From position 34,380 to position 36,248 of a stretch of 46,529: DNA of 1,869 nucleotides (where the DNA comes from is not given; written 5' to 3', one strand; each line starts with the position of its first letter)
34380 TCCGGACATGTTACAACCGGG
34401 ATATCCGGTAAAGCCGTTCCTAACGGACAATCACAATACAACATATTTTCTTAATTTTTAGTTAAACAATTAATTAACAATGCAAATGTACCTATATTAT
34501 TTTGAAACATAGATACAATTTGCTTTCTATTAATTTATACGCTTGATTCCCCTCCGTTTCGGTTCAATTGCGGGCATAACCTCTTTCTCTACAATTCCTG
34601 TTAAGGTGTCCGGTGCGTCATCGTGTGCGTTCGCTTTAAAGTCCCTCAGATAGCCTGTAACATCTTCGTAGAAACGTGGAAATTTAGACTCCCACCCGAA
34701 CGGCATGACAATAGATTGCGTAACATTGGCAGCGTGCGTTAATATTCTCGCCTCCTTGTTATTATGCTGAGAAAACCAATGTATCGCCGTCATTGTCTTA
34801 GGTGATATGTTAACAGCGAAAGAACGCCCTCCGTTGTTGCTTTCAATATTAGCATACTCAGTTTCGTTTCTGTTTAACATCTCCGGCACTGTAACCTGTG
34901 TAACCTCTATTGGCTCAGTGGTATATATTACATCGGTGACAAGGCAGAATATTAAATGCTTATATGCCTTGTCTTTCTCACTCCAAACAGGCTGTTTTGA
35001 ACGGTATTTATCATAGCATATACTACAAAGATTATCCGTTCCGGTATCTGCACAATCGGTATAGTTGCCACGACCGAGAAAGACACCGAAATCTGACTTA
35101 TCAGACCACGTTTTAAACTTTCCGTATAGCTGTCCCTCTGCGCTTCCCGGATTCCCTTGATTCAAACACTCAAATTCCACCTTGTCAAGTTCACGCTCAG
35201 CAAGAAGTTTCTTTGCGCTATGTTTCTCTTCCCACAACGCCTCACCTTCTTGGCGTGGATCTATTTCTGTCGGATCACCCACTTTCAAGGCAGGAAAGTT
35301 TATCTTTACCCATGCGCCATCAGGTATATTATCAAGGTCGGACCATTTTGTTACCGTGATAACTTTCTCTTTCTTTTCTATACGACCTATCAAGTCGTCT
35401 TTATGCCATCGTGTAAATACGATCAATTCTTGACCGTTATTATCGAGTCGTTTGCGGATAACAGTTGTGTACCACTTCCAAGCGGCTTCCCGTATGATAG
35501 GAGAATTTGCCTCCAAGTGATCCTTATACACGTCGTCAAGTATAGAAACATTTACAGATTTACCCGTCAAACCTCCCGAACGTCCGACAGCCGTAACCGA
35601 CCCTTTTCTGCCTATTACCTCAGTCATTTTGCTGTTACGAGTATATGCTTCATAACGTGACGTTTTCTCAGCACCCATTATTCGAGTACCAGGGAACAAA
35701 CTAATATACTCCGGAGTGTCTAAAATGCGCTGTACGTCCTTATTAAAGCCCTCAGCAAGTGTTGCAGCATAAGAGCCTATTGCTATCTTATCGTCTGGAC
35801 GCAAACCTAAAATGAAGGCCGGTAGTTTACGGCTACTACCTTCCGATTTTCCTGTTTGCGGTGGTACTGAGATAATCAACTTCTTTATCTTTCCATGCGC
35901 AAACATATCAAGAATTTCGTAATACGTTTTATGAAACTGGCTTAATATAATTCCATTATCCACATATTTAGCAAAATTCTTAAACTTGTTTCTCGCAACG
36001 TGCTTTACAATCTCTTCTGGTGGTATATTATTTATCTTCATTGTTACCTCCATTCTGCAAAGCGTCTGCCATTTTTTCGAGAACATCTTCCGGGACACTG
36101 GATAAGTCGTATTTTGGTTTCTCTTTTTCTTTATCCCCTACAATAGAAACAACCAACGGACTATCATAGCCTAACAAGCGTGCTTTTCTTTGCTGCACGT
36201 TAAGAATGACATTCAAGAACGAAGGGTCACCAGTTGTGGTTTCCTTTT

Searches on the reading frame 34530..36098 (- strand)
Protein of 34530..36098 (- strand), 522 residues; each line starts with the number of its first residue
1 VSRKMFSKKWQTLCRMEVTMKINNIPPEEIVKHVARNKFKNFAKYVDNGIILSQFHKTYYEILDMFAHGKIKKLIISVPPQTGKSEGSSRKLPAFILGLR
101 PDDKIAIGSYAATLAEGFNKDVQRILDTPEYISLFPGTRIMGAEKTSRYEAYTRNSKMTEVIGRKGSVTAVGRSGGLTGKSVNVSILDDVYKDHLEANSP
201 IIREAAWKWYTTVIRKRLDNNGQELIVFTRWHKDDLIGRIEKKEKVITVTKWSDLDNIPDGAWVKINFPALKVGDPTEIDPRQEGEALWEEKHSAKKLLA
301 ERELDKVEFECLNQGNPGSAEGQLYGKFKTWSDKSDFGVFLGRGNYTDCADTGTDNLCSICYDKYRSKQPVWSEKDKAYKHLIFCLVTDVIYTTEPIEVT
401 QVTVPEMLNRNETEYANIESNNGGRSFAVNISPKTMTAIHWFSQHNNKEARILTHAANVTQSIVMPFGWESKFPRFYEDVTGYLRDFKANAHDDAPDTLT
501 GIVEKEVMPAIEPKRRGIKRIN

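Call 28: search_protein_families(library=phrogs, proteins=[window:34530-36098:-], max_evalue=0.001)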
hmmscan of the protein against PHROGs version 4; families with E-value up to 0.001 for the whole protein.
window:34530-36098:- (522 aa): 4 families
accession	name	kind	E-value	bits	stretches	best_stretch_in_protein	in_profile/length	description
phrog_38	-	head and packaging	7.1e-75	254.1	1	33-509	267-706/760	terminase large subunit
phrog_30251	-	head and packaging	2.3e-44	152.8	1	63-495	47-449/799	terminase large subunit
phrog_4758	-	head and packaging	3.4e-43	148.7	1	31-253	12-229/243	terminase large subunit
phrog_5573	-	head and packaging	1.6e-14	54.9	1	261-507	10-235/250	terminase large subunit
